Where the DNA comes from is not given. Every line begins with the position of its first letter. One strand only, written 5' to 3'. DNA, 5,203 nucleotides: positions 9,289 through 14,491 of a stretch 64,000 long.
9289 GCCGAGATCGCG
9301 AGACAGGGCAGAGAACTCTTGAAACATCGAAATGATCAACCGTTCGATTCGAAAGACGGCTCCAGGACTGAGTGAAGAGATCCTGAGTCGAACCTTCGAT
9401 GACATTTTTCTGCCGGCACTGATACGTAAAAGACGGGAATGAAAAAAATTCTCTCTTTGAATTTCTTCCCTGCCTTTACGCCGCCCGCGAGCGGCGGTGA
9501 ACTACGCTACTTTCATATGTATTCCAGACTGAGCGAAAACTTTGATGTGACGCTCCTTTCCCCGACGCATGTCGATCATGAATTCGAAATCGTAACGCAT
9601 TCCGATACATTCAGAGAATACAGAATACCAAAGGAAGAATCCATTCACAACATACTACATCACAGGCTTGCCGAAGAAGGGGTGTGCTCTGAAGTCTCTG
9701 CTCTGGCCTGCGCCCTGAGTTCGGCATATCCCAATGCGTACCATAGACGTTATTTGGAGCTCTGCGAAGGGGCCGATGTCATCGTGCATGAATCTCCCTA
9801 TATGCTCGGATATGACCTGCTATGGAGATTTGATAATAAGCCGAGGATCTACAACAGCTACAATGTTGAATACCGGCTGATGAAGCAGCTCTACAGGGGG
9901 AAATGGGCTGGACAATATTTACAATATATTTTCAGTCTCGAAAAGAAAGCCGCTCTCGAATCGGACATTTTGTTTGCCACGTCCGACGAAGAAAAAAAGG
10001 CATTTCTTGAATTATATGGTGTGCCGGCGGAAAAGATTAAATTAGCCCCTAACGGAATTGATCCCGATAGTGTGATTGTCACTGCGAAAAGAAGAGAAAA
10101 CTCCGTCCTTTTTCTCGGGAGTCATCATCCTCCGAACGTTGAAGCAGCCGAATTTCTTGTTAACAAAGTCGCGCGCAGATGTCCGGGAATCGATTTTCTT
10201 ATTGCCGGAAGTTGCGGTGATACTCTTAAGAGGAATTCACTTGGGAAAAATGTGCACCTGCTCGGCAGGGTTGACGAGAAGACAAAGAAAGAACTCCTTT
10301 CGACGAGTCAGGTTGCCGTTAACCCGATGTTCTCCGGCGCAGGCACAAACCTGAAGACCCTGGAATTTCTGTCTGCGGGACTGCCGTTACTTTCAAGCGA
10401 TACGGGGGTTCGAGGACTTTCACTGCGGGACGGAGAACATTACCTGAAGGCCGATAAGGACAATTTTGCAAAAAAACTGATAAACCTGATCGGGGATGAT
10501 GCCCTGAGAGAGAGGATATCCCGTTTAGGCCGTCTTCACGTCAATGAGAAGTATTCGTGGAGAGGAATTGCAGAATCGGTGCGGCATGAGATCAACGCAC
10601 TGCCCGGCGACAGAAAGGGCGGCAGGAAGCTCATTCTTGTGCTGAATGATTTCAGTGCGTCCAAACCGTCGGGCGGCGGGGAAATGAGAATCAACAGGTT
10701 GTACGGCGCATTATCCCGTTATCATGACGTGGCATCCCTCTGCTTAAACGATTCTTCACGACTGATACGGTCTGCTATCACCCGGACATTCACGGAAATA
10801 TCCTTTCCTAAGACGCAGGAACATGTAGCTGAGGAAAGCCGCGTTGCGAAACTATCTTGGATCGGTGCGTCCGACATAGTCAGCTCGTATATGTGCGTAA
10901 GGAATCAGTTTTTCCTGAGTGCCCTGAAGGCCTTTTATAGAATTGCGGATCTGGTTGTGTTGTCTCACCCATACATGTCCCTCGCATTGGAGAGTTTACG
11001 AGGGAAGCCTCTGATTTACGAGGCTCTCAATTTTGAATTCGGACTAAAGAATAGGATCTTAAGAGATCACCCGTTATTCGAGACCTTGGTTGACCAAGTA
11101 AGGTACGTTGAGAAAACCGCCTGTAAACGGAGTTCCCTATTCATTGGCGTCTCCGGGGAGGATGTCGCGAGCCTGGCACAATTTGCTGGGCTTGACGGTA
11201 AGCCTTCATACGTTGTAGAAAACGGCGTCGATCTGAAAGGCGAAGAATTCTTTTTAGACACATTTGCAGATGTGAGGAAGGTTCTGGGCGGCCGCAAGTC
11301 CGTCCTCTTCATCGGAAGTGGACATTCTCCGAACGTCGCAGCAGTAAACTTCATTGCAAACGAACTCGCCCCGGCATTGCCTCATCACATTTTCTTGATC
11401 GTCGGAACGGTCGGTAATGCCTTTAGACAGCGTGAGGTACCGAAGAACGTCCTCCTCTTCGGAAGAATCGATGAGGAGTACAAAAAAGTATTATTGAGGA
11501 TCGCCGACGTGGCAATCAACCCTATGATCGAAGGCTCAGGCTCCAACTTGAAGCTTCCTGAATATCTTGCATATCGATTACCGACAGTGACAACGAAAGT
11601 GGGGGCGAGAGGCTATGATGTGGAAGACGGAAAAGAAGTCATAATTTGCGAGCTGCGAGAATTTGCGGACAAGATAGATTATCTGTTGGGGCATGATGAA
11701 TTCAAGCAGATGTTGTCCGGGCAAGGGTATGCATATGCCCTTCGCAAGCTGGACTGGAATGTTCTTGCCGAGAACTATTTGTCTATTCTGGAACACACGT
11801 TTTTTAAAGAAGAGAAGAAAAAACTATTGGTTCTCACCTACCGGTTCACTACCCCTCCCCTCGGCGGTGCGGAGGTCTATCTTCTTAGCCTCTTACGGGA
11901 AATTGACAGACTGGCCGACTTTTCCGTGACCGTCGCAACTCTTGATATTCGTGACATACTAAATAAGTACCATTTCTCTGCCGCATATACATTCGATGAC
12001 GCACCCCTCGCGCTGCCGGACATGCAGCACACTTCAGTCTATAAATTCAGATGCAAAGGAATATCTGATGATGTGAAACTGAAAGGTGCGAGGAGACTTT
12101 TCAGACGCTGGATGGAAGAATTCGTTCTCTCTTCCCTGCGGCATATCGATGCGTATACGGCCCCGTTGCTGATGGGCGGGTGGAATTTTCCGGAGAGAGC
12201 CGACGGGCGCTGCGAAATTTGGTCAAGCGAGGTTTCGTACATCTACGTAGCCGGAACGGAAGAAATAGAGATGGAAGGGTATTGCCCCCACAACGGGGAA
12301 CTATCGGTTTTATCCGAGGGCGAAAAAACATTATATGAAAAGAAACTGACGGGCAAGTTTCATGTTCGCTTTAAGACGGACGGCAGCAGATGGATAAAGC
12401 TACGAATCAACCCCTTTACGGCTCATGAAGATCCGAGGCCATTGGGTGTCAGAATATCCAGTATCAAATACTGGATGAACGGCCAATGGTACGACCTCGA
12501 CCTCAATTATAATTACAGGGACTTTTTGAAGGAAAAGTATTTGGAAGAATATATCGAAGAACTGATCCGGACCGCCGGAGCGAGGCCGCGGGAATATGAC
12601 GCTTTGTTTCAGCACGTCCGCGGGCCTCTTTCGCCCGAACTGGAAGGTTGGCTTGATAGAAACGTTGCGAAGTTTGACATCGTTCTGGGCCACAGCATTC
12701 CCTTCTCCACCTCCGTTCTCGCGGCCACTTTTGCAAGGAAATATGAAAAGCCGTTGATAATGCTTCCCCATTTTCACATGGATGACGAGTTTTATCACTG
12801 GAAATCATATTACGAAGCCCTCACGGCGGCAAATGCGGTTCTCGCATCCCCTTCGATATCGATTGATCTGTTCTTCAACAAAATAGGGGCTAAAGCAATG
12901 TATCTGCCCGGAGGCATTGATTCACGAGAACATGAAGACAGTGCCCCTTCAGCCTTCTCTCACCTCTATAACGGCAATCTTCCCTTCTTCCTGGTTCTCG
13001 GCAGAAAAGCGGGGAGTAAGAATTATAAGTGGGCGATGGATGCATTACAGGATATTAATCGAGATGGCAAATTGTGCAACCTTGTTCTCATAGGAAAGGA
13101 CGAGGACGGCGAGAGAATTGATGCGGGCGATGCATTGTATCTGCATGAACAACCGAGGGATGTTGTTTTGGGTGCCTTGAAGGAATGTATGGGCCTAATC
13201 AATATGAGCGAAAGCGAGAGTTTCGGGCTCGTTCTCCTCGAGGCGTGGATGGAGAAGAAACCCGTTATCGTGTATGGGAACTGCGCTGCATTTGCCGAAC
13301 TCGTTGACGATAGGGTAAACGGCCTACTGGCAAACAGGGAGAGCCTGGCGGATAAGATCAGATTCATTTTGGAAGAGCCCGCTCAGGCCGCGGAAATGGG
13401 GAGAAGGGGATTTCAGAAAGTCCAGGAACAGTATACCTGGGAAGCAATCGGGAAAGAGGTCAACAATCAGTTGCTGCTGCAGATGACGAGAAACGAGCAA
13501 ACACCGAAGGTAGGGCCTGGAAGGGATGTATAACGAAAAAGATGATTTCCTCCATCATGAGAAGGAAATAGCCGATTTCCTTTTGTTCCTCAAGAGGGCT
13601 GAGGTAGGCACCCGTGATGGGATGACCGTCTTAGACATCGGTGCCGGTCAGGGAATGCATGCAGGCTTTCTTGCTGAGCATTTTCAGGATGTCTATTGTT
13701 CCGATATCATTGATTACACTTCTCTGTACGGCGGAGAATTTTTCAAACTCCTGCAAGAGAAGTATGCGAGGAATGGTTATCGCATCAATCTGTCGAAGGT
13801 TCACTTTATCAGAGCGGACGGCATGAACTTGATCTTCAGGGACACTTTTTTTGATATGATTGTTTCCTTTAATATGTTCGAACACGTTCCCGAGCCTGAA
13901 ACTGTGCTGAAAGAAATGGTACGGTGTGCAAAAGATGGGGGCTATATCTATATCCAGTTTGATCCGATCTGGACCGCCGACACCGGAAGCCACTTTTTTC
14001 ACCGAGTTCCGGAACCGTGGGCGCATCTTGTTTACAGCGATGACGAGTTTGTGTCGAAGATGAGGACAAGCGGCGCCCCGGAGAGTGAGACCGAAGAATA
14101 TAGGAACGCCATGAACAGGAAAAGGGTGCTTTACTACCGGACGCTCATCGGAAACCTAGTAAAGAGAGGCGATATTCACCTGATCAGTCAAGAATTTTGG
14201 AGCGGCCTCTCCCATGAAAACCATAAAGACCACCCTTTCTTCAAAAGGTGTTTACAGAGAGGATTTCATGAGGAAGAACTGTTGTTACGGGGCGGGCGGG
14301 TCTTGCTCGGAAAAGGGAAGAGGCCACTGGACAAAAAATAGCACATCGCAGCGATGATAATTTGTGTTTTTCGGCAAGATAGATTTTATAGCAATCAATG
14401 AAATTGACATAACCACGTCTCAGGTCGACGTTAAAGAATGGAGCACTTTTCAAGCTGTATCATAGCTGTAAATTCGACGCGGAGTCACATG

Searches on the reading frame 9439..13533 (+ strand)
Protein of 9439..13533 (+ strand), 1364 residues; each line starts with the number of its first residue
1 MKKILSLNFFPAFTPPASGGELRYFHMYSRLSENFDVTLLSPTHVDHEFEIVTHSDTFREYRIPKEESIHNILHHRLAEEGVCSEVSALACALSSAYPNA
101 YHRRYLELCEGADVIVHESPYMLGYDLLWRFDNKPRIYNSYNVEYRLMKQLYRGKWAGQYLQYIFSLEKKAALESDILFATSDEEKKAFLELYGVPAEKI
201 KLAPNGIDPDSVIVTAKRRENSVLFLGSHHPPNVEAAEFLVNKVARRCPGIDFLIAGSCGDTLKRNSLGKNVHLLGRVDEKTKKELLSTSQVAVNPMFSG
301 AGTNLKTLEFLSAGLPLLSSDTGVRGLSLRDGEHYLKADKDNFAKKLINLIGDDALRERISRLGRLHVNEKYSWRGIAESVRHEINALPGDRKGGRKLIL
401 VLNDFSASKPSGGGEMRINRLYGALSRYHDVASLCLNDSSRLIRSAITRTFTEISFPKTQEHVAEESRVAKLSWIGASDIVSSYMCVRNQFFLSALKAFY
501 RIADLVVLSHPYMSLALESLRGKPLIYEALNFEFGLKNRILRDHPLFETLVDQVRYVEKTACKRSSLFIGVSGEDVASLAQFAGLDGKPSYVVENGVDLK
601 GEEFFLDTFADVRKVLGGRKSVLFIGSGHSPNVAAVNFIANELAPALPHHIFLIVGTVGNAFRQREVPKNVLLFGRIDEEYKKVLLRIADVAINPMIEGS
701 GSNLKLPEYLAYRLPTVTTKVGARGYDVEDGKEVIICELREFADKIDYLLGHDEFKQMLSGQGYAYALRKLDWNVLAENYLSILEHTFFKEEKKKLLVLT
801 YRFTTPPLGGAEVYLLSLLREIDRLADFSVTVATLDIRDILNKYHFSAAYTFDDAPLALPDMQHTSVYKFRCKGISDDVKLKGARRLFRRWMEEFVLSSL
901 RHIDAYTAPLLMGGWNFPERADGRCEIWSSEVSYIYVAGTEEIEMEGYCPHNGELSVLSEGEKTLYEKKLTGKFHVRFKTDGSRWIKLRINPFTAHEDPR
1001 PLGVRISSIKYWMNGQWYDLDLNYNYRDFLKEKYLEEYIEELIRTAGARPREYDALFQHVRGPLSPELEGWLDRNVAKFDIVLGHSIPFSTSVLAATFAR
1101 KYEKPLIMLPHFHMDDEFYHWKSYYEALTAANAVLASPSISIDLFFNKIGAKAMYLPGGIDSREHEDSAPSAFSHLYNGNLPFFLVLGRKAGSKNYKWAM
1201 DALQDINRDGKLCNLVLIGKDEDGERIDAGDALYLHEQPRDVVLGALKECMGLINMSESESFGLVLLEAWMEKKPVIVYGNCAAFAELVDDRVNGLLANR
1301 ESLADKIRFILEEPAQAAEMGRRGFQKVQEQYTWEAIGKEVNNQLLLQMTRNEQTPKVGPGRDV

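Call 19: search_protein_families(library=pfam, proteins=[window:9439-13533:+], max_evalue=0.0001)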
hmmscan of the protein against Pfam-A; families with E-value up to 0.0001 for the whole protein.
window:9439-13533:+ (1364 aa): 6 families
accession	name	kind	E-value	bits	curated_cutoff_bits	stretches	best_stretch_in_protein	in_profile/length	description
PF13692.12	Glyco_trans_1_4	-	2.9e-45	154.5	27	3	221-353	2-142/142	Glycosyl transferases group 1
PF00534.26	Glycos_transf_1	-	7.6e-33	113.9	26.4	3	1174-1325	8-170/172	Glycosyl transferases group 1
PF13524.12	Glyco_trans_1_2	-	2e-23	83.4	25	1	238-379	3-140/144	Glycosyl transferase-like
PF13439.12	Glyco_transf_4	-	5.6e-23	82.3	28.5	1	100-210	59-169/170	Glycosyltransferase Family 4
PF13579.12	Glyco_trans_4_4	-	1.1e-06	29.5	29.7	0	110-206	70-158/158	Glycosyl transferase 4-like domain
PF20706.3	GT4-conflict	-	2.3e-05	24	26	0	1178-1337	194-381/385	Family 4 Glycosyltransferase in conflict systems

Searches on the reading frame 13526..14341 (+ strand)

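Call 19: search_protein_families(library=pfam, proteins=[window:13526-14341:+], max_evalue=0.0001)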
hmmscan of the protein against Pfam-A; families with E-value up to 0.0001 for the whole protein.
window:13526-14341:+ (271 aa): 7 families
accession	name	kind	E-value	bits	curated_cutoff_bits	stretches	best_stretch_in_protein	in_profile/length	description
PF08241.18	Methyltransf_11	-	1.4e-17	64.5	21.2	1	36-143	1-95/95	Methyltransferase domain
PF13489.12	Methyltransf_23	-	1.8e-14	54.3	27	1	12-144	6-117/164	Methyltransferase domain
PF13649.12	Methyltransf_25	-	1.7e-13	51.5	27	1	35-139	1-97/97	Methyltransferase domain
PF13847.12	Methyltransf_31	-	3e-10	40.4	27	1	30-144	2-110/145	Methyltransferase domain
PF01209.24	Ubie_methyltran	-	2.4e-09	37.4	20.1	1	27-143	43-151/233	ubiE/COQ5 methyltransferase family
PF08242.18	Methyltransf_12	-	5.3e-09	37.1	30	1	36-141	1-98/98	Methyltransferase domain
PF05219.18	DREV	-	1.6e-05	24.6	26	0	8-134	71-177/265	DREV methyltransferase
